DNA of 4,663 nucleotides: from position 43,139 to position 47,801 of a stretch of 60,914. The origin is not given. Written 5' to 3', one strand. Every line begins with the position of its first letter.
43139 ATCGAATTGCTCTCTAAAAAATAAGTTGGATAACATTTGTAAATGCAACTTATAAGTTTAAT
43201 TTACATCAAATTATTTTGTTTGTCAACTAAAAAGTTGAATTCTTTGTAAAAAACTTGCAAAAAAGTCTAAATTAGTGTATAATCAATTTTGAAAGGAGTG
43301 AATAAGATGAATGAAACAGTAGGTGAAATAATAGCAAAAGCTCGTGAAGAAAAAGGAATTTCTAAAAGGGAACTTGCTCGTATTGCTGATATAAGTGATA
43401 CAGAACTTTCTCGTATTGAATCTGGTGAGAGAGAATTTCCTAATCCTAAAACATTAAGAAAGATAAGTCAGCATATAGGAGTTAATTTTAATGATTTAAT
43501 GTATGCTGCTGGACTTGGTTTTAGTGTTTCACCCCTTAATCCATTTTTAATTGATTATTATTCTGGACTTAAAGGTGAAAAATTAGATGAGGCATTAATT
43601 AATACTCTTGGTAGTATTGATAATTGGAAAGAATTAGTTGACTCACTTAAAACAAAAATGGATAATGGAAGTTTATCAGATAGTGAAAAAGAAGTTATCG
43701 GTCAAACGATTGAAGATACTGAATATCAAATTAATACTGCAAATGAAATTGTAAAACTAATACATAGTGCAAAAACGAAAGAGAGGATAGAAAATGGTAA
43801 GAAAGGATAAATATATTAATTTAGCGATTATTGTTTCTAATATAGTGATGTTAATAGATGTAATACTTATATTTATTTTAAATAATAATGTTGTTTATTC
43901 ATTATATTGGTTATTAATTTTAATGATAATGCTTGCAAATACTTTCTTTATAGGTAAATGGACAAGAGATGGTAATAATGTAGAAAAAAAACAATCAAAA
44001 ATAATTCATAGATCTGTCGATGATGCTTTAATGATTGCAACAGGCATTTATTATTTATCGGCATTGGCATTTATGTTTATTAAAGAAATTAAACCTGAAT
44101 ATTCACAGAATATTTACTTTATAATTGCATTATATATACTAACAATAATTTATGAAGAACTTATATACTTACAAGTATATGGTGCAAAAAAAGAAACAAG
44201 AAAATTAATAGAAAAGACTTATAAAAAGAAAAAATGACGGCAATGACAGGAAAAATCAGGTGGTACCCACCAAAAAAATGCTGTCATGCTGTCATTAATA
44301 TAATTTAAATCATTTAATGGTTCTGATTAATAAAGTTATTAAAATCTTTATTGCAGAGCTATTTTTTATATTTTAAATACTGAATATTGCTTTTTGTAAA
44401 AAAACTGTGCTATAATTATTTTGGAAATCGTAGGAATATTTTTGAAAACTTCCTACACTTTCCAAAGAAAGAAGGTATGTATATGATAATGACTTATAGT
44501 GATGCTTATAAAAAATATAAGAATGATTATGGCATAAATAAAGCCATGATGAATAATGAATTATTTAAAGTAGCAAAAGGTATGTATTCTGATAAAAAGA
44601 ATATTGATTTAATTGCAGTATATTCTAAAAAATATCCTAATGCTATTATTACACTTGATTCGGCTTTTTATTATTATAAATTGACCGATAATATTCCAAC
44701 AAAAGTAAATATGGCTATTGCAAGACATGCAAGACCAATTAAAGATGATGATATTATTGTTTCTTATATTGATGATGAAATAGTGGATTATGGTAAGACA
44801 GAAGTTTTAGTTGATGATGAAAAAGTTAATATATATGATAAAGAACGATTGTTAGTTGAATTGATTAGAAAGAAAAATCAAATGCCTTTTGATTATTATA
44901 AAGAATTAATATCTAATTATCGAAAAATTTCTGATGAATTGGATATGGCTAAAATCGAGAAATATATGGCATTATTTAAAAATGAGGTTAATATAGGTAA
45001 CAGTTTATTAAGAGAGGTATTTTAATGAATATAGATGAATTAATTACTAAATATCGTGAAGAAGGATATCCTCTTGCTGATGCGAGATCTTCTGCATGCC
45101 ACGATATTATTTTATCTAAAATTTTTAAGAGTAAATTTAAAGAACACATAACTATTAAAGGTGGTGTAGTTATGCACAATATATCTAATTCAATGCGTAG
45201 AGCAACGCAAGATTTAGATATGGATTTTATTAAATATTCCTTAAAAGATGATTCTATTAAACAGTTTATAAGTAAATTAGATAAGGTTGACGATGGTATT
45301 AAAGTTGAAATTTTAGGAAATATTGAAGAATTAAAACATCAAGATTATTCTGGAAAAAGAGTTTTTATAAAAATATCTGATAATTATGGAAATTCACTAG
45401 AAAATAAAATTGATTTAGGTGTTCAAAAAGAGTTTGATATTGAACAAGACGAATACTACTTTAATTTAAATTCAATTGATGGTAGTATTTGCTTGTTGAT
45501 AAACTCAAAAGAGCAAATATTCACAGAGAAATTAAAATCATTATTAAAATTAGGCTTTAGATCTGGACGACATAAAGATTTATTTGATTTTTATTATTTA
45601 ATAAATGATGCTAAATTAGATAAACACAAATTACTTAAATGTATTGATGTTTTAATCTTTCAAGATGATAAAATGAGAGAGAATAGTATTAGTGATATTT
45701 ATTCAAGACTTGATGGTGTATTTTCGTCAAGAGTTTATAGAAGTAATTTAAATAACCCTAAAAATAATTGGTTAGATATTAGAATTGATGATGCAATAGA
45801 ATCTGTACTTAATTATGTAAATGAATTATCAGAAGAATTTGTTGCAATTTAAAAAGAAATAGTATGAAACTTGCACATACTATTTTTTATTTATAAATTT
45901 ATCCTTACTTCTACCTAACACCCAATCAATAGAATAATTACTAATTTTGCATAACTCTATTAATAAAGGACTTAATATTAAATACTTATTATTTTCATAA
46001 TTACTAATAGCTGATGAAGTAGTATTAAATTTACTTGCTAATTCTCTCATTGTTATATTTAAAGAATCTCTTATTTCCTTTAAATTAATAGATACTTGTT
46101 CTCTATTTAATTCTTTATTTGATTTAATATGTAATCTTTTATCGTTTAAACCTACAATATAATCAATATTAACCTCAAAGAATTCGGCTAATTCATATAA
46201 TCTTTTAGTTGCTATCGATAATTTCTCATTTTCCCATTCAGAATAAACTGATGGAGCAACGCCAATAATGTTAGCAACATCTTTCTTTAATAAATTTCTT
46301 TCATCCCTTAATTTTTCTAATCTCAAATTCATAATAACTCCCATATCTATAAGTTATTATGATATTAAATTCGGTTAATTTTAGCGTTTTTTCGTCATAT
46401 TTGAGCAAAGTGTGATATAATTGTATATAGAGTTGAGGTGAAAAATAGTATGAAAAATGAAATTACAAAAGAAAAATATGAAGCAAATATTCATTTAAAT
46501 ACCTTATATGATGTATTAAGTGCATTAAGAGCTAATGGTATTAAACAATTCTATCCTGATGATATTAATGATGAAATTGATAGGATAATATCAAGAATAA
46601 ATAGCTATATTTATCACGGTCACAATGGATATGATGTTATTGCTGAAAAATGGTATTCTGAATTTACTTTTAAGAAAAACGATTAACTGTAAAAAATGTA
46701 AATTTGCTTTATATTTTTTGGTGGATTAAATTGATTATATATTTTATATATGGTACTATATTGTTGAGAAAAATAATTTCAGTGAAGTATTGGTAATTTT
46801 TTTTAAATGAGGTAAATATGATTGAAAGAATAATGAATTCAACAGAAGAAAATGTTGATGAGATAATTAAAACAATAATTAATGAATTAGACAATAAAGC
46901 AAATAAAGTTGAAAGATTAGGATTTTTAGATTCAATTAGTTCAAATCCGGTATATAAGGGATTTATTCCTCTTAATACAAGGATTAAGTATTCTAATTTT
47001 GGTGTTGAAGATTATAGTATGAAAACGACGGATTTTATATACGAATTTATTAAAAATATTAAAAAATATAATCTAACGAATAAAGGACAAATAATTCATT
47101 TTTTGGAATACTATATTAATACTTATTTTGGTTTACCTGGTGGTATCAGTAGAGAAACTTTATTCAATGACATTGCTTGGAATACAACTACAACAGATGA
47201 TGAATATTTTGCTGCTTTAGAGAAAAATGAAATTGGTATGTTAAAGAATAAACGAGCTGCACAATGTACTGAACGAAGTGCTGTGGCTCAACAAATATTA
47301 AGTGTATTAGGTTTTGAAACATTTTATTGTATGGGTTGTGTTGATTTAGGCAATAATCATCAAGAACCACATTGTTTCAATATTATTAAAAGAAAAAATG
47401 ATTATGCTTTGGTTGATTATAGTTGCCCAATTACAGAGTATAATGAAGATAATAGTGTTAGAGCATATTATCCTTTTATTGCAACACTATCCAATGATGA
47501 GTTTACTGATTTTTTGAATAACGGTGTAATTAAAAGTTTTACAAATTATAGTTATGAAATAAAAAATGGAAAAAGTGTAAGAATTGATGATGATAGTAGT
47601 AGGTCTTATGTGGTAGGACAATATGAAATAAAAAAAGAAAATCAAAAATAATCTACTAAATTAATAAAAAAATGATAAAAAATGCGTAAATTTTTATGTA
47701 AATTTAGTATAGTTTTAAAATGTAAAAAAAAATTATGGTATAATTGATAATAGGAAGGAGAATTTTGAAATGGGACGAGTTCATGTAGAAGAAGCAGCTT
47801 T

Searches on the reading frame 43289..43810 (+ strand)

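Call 6: search_protein_families(library=pfam, proteins=[window:43289-43810:+], max_evalue=0.001)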
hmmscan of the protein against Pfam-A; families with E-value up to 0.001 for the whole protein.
window:43289-43810:+ (173 aa): 4 families
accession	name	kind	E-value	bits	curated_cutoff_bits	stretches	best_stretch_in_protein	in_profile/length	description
PF12844.13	HTH_19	-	1e-13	51.4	30.2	1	12-74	1-62/64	Helix-turn-helix domain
PF01381.28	HTH_3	-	2.1e-12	47.3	23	1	15-70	1-55/55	Helix-turn-helix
PF13560.12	HTH_31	-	1.2e-07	32.4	27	1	15-65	6-56/64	Helix-turn-helix domain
PF13443.12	HTH_26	-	3.1e-07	31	22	1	18-71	5-58/63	Cro/C1-type HTH DNA-binding domain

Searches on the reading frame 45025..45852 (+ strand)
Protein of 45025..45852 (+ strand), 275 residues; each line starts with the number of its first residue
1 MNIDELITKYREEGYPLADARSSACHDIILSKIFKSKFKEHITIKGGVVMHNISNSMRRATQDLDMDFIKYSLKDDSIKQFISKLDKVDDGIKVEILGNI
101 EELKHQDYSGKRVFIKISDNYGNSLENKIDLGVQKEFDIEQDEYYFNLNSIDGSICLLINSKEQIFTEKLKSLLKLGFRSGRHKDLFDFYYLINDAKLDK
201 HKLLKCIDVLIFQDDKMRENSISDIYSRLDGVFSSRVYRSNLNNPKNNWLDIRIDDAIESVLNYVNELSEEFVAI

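Call 7: search_protein_families(library=pfam, proteins=[window:45025-45852:+], max_evalue=0.001)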
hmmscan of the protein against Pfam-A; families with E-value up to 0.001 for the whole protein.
window:45025-45852:+ (275 aa): 1 family
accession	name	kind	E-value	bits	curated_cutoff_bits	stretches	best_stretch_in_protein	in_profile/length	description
PF08843.17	AbiEii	-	1.7e-15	58.1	22.5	1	29-222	2-192/238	Nucleotidyl transferase AbiEii toxin, Type IV TA system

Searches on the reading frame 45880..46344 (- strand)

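Call 7: search_protein_families(library=pfam, proteins=[window:45880-46344:-], max_evalue=0.001)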
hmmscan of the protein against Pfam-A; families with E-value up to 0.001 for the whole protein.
window:45880-46344:- (154 aa): 6 families
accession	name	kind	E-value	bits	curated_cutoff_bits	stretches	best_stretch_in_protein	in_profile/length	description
PF01381.28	HTH_3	-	1.8e-22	79.5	23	2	9-63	1-55/55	Helix-turn-helix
PF12844.13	HTH_19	-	4.1e-20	71.9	30.2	2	8-66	3-61/64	Helix-turn-helix domain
PF13443.12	HTH_26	-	6.1e-08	33.2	22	1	8-67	1-61/63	Cro/C1-type HTH DNA-binding domain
PF13560.12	HTH_31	-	2.8e-05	24.7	27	0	8-43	5-40/64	Helix-turn-helix domain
PF13744.12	HTH_37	-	3.1e-05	24.1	27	0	9-50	23-65/80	Helix-turn-helix domain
PF15731.11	MqsA_antitoxin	-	0.00058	20.4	30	0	76-123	61-109/131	Antitoxin component of bacterial toxin-antitoxin system, MqsA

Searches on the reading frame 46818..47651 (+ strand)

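Call 3: search_protein_families(library=pfam, proteins=[window:46818-47651:+], max_evalue=1)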
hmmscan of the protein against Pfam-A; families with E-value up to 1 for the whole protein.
window:46818-47651:+ (277 aa): 1 family
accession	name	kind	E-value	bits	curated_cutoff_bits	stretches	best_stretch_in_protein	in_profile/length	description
PF01881.21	Cas_Cas6_C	-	0.18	13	23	1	193-271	7-86/125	CRISPR associated protein Cas6, C-terminal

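Call 27: search_protein_families(library=ncbifam, proteins=[window:46818-47651:+], max_evalue=1)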
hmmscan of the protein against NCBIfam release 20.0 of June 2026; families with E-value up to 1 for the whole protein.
window:46818-47651:+ (277 aa): 1 family
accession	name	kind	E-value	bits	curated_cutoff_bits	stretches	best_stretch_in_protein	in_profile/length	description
NF008192.1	PRK10946.1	equivalog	0.079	11.2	783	1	125-193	202-270/534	(2,3-dihydroxybenzoyl)adenylate synthase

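Call 34: search_protein_families(library=padloc, proteins=[window:46818-47651:+], max_evalue=0.1)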
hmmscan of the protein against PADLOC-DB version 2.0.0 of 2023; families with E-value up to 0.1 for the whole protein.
window:46818-47651:+ (277 aa): 0 families

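Call 35: search_protein_families(library=phrogs, proteins=[window:46818-47651:+], max_evalue=0.1)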
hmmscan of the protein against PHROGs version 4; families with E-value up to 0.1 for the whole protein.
window:46818-47651:+ (277 aa): 1 family
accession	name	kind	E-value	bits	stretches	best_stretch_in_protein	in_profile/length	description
phrog_5697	-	unknown function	0.049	14.9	0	10-34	22-46/73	-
